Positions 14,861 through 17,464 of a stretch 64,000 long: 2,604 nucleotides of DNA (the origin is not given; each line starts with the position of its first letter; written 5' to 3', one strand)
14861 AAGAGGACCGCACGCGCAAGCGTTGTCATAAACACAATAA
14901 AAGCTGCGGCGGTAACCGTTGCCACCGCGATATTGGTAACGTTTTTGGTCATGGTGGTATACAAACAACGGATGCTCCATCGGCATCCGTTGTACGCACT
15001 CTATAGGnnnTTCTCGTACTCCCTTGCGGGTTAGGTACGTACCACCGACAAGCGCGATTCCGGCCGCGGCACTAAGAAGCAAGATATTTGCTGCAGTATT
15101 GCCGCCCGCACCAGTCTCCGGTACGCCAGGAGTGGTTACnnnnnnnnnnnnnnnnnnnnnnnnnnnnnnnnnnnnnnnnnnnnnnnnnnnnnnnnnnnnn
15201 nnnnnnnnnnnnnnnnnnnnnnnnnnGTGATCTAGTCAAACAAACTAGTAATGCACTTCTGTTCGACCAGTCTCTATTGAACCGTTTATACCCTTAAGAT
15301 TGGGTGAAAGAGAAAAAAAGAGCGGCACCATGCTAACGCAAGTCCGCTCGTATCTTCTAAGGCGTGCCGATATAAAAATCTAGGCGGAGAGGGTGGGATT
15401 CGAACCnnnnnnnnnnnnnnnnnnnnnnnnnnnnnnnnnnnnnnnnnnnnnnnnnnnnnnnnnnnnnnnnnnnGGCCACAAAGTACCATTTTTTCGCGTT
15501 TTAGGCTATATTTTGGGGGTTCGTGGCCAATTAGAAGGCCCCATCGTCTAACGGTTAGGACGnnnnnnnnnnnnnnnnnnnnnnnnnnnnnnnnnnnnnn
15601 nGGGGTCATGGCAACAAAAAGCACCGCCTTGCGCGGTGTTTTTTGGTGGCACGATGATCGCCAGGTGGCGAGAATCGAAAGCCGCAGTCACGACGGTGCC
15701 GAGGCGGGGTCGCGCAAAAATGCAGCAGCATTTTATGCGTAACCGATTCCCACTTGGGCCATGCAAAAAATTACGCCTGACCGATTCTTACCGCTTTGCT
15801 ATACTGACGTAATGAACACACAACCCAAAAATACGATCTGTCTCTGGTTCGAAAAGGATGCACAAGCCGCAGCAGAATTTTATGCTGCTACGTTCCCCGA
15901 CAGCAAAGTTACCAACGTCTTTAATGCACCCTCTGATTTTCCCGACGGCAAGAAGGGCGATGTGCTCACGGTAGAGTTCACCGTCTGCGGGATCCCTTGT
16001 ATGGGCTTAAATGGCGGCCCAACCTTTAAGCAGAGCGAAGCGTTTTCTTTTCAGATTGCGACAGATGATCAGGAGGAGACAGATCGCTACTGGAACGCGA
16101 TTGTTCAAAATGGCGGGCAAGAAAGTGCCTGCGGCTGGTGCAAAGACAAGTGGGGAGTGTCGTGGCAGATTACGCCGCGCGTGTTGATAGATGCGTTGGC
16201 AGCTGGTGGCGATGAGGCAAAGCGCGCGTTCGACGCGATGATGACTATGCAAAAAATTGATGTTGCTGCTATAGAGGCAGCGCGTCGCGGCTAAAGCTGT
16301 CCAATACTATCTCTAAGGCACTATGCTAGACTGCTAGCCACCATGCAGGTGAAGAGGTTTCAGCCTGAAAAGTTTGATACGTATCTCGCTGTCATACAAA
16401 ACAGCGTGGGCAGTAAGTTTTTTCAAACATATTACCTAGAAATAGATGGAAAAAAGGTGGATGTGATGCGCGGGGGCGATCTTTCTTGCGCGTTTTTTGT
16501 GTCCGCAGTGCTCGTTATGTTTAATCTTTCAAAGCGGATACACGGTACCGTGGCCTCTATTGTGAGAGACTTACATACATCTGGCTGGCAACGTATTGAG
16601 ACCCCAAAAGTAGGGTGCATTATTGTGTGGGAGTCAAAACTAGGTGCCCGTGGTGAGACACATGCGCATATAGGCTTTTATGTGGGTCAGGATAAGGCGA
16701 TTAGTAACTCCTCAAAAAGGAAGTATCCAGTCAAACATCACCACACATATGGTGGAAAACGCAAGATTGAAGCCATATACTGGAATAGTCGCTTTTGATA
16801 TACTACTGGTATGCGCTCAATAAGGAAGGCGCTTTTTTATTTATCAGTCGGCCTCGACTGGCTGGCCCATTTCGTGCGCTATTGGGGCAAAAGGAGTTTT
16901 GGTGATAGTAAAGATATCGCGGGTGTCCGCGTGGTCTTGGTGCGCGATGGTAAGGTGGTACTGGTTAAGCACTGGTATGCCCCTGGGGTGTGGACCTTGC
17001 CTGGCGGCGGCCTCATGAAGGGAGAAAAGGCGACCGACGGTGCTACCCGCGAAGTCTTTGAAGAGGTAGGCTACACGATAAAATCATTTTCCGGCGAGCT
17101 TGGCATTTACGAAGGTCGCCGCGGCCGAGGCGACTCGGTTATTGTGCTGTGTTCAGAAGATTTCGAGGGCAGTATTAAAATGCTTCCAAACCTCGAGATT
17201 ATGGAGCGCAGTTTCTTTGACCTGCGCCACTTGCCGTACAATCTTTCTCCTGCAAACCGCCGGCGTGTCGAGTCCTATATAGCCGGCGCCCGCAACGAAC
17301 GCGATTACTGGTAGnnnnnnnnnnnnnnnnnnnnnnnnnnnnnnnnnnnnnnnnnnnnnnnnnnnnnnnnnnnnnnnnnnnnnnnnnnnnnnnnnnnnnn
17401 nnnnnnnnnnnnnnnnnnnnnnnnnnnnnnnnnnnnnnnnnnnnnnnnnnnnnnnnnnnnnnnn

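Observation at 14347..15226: Sortase with an adjacent 72-aa minimal substrate (about 15-residue mature peptide, VPETG signal)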

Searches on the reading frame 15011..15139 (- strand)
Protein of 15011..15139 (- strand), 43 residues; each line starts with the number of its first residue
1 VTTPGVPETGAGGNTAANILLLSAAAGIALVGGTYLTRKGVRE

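Call 64: find_homologous_proteins(query=A3, max_evalue=0.001)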
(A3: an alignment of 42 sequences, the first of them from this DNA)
Query A3 (42 sequences) (43 aa, profile of the alignment): 154 proteins with E <= 0.001 among 1789 candidates; the best 120 are listed.
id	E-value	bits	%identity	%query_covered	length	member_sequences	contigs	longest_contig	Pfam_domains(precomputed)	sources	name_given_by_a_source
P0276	1.9e-16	77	45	93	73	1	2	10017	-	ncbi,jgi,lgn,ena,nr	ncbi:MAG TPA: hypothetical protein VD928_02305 [Candidatus Paceibacterota bacterium]|nr:hypothetical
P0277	2.9e-15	73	61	84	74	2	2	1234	-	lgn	-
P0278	3.5e-15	73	48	72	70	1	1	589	-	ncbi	-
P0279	3.7e-15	73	56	91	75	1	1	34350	-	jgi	jgi:hypothetical protein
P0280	4.1e-15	73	60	100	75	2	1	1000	-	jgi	-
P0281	4.2e-15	73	50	88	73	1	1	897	-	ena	-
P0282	6.5e-15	72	48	72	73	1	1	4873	-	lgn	-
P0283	8.2e-15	72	51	81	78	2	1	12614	-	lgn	-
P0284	1.0e-14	71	50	84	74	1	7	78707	-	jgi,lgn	jgi:hypothetical protein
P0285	1.5e-14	71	63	95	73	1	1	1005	-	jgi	jgi:hypothetical protein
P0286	2.2e-14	70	46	91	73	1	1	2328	-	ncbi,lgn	-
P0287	2.2e-14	70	51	100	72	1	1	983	-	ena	-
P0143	4.8e-14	69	51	91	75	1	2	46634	-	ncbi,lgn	-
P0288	5.4e-14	69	56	84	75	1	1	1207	-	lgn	-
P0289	5.5e-14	69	57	81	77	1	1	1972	-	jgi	-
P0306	7.5e-13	66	47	84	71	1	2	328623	-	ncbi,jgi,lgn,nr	ncbi:LPXTG cell wall anchor domain-containing protein [bacterium]|nr:LPXTG cell wall anchor domain-c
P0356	4.0e-11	60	45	77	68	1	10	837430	-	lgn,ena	-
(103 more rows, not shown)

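Call 66: find_encoding_contigs(protein=P0356, flank=8000, max_places=2)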
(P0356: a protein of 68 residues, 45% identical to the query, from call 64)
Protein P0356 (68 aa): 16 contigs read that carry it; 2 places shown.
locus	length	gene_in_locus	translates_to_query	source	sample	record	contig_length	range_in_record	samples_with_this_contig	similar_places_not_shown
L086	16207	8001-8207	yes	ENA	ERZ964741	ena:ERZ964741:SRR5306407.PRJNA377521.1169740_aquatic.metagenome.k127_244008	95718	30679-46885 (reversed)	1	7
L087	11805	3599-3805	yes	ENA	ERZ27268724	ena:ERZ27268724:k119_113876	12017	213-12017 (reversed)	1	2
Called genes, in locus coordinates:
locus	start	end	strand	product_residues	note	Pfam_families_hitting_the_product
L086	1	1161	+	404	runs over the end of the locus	PF07690:MFS_1, PF00083:Sugar_tr, PF12832:MFS_1_like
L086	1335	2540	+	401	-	PF00704:Glyco_hydro_18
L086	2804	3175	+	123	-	-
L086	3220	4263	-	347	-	-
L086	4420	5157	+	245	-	-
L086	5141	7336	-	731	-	PF01522:Polysacc_deac_1, PF13506:Glyco_transf_21, PF13641:Glyco_tranf_2_3, PF00535:Glycos_transf_2, PF01644:Chitin_synth_1, PF03142:Chitin_synth_2 (weak), PF13632:Glyco_trans_2_3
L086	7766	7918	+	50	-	PF18919:DUF5670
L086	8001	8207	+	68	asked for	-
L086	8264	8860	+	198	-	PF04203:Sortase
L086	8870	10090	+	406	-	PF02812:ELFV_dehydrog_N, PF00208:ELFV_dehydrog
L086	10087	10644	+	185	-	PF10755:DUF2585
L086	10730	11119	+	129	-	-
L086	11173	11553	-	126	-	PF09685:MamF_MmsF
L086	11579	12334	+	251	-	PF02673:BacA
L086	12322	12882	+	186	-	-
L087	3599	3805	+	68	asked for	-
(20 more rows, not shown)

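Call 67: find_encoding_contigs(protein=P0306, flank=8000, max_places=2)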
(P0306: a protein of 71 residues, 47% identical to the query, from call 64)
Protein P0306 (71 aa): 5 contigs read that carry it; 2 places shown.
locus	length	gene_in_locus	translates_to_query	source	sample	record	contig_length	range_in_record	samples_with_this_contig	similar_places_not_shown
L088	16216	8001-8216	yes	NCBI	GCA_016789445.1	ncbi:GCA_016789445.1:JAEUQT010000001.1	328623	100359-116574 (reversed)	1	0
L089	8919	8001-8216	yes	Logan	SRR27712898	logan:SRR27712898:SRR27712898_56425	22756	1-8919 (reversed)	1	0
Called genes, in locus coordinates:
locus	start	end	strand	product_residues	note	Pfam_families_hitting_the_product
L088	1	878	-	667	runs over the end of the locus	PF16640:Big_3_5, PF01522:Polysacc_deac_1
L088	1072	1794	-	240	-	-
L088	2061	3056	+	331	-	PF05887:Trypan_PARP, PF01522:Polysacc_deac_1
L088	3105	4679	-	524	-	PF00535:Glycos_transf_2, PF13641:Glyco_tranf_2_3, PF13632:Glyco_trans_2_3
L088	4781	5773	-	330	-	PF01073:3Beta_HSD, PF01370:Epimerase, PF02719:Polysacc_synt_2 (weak), PF04321:RmlD_sub_bind, PF07993:NAD_binding_4 (faint), PF16363:GDP_Man_Dehyd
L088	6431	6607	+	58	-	PF18919:DUF5670 (weak)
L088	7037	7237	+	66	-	PF20106:DUF6496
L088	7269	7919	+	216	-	-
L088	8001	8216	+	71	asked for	-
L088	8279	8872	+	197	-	PF04203:Sortase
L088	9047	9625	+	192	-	-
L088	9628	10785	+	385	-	PF07995:GSDH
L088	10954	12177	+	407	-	PF02812:ELFV_dehydrog_N, PF00208:ELFV_dehydrog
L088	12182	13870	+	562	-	PF00578:AhpC-TSA, PF08534:Redoxin, PF13905:Thioredoxin_8 (weak), PF17991:Thioredoxin_10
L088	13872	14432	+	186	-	PF10755:DUF2585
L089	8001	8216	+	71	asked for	-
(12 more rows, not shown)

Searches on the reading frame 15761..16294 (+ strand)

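Call 60: search_protein_families(library=pfam, proteins=[window:15761-16294:+], max_evalue=0.0001)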
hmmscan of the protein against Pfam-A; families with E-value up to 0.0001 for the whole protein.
window:15761-16294:+ (177 aa): 1 family
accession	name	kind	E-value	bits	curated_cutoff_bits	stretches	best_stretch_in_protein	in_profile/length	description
PF06983.19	3-dmu-9_3-mt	-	1.5e-49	167.8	24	1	23-138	2-116/116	3-demethylubiquinone-9 3-methyltransferase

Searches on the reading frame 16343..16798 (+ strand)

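Call 60: search_protein_families(library=pfam, proteins=[window:16343-16798:+], max_evalue=0.0001)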
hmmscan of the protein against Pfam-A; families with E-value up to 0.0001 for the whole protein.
window:16343-16798:+ (151 aa): 0 families

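Call 70: search_protein_families(library=ncbifam, proteins=[window:16343-16798:+], max_evalue=0.1)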
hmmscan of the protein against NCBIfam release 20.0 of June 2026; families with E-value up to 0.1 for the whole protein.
window:16343-16798:+ (151 aa): 2 families
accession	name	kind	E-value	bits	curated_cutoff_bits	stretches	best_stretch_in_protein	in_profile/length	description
TIGR02594.1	TIGR02594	subfamily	1.3e-05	25.5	70.55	1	49-119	42-102/132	TIGR02594 family protein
NF041053.1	CobW_rel_Se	equivalog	0.073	12.7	180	1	15-65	32-82/195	CobW-related selenoprotein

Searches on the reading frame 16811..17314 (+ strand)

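Call 60: search_protein_families(library=pfam, proteins=[window:16811-17314:+], max_evalue=0.0001)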
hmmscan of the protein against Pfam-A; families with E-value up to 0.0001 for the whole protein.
window:16811-17314:+ (167 aa): 1 family
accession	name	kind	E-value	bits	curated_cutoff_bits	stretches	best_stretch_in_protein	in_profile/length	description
PF00293.34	NUDIX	-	7.1e-16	58.9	21.1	1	38-151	5-129/134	NUDIX domain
